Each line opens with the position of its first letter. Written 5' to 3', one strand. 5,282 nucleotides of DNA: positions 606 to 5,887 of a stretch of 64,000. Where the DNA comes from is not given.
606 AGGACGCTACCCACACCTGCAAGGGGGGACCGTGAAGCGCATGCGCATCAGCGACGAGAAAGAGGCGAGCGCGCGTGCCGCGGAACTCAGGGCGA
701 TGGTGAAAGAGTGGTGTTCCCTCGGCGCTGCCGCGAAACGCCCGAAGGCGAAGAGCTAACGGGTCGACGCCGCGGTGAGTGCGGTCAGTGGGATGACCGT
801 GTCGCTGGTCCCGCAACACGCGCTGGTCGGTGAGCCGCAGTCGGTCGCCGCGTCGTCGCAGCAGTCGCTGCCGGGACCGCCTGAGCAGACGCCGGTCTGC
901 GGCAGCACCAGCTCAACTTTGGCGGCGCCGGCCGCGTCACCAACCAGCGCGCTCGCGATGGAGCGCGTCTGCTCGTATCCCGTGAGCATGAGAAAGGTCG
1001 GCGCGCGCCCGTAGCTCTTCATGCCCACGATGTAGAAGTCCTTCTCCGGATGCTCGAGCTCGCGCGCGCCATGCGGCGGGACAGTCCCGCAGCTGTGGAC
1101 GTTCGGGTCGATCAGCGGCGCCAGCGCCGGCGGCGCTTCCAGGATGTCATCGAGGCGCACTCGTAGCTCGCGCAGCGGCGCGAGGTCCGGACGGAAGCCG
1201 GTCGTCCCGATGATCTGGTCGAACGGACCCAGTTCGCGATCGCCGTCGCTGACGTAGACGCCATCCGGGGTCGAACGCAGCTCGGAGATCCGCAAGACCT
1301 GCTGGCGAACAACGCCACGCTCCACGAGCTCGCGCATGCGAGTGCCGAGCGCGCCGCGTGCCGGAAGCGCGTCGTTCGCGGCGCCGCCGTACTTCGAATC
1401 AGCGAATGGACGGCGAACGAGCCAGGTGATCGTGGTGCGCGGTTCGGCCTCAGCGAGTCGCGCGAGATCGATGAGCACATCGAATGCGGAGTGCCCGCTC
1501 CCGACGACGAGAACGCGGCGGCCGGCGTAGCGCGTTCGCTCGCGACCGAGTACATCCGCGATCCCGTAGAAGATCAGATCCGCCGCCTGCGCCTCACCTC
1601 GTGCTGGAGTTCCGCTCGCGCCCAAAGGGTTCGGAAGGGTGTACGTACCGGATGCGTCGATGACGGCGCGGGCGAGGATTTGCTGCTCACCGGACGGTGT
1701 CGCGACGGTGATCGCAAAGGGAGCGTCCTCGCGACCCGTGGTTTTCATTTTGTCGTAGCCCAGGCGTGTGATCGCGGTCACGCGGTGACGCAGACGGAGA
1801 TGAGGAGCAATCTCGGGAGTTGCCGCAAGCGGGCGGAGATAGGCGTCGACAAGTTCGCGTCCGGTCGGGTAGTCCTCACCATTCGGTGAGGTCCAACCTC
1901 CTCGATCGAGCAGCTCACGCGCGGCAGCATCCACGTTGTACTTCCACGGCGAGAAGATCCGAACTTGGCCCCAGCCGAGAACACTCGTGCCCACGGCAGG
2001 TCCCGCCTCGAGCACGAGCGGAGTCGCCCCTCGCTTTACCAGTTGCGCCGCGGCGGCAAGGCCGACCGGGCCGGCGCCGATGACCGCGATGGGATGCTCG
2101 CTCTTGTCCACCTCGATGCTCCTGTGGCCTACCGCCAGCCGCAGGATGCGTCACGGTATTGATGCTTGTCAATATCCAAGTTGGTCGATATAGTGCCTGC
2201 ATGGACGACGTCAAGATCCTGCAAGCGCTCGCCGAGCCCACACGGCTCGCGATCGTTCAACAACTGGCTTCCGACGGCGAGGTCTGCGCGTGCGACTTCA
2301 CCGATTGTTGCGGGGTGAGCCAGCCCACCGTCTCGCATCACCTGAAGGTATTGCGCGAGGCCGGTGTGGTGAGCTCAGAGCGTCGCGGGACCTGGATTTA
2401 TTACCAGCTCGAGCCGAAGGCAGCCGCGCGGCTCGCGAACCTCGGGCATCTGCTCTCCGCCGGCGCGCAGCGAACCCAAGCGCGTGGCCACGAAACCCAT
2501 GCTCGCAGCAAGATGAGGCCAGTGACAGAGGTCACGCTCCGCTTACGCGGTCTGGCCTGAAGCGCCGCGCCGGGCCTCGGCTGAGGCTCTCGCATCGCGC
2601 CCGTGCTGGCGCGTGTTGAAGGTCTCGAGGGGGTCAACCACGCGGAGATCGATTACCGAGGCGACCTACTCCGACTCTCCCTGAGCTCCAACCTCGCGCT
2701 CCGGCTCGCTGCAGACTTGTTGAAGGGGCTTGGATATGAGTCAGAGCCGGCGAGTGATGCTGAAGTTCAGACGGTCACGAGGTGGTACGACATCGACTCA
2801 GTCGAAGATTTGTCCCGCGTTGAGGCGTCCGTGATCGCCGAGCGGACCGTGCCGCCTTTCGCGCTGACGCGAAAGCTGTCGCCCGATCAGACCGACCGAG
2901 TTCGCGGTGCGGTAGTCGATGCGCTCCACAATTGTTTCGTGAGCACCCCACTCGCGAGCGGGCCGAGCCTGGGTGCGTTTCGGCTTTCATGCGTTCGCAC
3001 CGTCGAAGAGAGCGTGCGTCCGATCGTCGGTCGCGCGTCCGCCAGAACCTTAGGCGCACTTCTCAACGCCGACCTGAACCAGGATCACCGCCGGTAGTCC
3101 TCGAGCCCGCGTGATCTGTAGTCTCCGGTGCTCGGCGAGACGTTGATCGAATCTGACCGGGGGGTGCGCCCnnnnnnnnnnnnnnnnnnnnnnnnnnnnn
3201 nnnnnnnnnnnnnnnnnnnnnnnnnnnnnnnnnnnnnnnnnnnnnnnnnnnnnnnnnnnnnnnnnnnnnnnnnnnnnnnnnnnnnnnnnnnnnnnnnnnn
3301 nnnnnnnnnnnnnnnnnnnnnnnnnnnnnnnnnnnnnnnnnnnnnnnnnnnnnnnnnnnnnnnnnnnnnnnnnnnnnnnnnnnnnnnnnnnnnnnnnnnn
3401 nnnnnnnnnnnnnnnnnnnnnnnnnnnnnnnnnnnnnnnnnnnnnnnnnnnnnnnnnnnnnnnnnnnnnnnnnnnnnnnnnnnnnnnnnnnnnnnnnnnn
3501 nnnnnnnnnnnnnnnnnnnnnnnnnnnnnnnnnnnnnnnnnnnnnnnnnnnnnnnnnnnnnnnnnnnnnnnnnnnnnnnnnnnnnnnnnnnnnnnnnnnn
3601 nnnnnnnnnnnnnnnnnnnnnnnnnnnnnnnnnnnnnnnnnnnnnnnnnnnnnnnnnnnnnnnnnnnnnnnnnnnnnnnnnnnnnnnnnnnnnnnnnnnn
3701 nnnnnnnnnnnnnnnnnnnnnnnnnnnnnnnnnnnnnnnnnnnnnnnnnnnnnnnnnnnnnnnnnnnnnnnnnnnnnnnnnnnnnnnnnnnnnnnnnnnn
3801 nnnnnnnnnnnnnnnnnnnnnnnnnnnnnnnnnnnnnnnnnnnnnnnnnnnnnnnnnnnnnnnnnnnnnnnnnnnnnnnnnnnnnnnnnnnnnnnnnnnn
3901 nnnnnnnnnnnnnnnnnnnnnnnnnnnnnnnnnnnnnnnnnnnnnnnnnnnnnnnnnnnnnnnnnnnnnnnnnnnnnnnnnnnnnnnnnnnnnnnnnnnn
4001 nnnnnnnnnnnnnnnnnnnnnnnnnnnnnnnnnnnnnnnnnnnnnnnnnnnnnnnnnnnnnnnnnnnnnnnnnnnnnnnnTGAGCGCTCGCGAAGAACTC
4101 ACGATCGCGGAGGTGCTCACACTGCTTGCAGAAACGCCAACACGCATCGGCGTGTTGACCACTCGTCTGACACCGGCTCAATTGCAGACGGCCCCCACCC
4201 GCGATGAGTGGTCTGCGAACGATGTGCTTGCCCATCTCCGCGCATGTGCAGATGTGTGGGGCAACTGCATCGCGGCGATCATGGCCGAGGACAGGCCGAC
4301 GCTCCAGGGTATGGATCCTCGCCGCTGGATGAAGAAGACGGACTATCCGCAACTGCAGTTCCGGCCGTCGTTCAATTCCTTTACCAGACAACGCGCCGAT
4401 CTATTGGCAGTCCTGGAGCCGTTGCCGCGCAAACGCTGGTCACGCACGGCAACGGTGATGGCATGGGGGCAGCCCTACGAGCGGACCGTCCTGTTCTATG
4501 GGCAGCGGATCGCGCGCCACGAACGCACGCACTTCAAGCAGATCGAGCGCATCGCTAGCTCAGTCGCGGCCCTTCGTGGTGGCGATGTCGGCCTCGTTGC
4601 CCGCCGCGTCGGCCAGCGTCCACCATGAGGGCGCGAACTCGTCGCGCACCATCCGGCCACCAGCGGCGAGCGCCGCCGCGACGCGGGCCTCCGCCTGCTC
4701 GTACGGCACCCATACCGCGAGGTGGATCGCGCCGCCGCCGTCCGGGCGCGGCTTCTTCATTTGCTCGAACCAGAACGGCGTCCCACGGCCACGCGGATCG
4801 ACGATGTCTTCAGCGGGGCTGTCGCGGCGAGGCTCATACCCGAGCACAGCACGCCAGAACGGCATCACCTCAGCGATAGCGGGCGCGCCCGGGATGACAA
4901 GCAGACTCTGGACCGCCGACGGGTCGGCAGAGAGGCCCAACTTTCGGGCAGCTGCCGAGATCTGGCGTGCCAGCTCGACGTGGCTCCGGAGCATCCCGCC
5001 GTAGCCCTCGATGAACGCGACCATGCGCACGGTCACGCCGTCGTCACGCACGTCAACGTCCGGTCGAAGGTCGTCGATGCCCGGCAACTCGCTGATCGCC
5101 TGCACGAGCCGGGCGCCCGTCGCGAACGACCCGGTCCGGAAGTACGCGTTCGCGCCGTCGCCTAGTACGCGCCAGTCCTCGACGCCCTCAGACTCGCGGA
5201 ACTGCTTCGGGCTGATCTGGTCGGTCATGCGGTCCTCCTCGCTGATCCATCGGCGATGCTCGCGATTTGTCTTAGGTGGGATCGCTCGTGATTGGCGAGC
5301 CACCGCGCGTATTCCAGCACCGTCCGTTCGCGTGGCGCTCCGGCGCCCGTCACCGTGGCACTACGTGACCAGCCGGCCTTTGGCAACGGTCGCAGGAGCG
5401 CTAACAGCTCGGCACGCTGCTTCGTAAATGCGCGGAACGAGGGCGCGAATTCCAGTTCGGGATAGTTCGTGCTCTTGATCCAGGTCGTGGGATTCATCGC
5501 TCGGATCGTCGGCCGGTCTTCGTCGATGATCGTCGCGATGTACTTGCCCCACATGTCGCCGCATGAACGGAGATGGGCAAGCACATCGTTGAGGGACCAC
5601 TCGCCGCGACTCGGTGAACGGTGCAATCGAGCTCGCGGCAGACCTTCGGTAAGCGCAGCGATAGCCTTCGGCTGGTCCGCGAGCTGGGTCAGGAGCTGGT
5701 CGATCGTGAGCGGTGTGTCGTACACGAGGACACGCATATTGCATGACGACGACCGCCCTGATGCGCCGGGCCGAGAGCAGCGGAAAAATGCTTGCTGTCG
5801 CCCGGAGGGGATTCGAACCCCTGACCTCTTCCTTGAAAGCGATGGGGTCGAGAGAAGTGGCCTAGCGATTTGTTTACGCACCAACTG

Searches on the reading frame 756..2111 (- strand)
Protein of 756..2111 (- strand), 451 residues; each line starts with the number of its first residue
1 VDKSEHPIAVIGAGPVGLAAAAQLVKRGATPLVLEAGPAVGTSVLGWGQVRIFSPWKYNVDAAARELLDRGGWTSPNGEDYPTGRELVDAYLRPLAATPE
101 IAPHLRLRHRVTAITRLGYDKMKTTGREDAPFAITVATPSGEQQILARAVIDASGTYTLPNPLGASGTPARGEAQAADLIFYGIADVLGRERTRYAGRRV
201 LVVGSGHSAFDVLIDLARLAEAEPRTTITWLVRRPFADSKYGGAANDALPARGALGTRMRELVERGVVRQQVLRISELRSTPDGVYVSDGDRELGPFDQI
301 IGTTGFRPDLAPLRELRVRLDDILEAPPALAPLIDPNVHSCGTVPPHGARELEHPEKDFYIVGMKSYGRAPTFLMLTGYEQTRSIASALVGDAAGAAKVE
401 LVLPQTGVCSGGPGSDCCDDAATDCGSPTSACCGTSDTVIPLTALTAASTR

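Call 27: search_protein_families(library=pfam, max_evalue=0.001, proteins=[window:756-2111:-])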
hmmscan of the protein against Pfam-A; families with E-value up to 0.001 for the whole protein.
window:756-2111:- (451 aa): 9 families
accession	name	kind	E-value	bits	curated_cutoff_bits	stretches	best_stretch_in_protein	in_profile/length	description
PF13738.12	Pyr_redox_3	-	1.7e-16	60.8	30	1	10-316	2-277/305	Pyridine nucleotide-disulphide oxidoreductase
PF07992.20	Pyr_redox_2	-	5.3e-08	33.1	26.1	1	8-320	3-251/291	Pyridine nucleotide-disulphide oxidoreductase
PF12831.13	FAD_oxidored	-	3.7e-07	30.2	27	1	8-156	2-146/416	FAD dependent oxidoreductase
PF01266.30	DAO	-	2.5e-06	27.7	27.9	1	8-52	2-48/353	FAD dependent oxidoreductase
PF13450.12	NAD_binding_8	-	4.6e-06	27.2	21.9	1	10-44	1-35/68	NAD(P)-binding Rossmann-like domain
PF13434.12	Lys_Orn_oxgnase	-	2.9e-05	23.8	21.3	1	184-235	175-223/339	L-lysine 6-monooxygenase/L-ornithine 5-monooxygenase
PF03486.20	HI0933_like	-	9.7e-05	22.4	50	1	8-49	3-44/244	HI0933-like protein Rossmann domain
PF00890.30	FAD_binding_2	-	0.00082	19.1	20.4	0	9-73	3-73/414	FAD binding domain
PF01593.30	Amino_oxidase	-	0.00086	19.1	19.8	0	17-41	3-27/443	Flavin containing amine oxidoreductase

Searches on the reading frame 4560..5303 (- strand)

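Call 10: search_protein_families(library=pfam, max_evalue=0.01, proteins=[window:4560-5303:-])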
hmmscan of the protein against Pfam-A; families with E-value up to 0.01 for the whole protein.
window:4560-5303:- (247 aa): 2 families
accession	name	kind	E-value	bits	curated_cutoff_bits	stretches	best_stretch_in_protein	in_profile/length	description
PF18029.7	Glyoxalase_6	-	1.8e-16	61.2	23.6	1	140-240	6-105/106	Glyoxalase-like domain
PF13669.12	Glyoxalase_4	-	0.008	16.9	27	0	186-221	63-96/109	Glyoxalase/Bleomycin resistance protein/Dioxygenase superfamily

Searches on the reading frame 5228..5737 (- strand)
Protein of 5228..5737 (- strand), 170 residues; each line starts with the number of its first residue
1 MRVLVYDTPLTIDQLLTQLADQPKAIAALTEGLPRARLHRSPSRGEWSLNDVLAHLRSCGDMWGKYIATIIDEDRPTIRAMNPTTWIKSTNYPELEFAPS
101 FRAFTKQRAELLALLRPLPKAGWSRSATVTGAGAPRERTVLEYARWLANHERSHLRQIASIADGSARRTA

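Call 10: search_protein_families(library=pfam, max_evalue=0.01, proteins=[window:5228-5737:-])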
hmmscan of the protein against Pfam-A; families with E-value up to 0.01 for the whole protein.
seq(170 aa): 3 families
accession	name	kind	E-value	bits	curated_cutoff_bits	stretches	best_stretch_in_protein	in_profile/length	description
PF12867.12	DinB_2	-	1.6e-18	67.8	24.8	1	18-158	1-128/128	DinB superfamily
PF11716.13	MDMPI_N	-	0.00041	21.5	24.2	1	22-127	4-112/140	Mycothiol maleylpyruvate isomerase N-terminal domain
PF05163.17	DinB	-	0.00072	20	23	1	14-111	7-102/165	DinB family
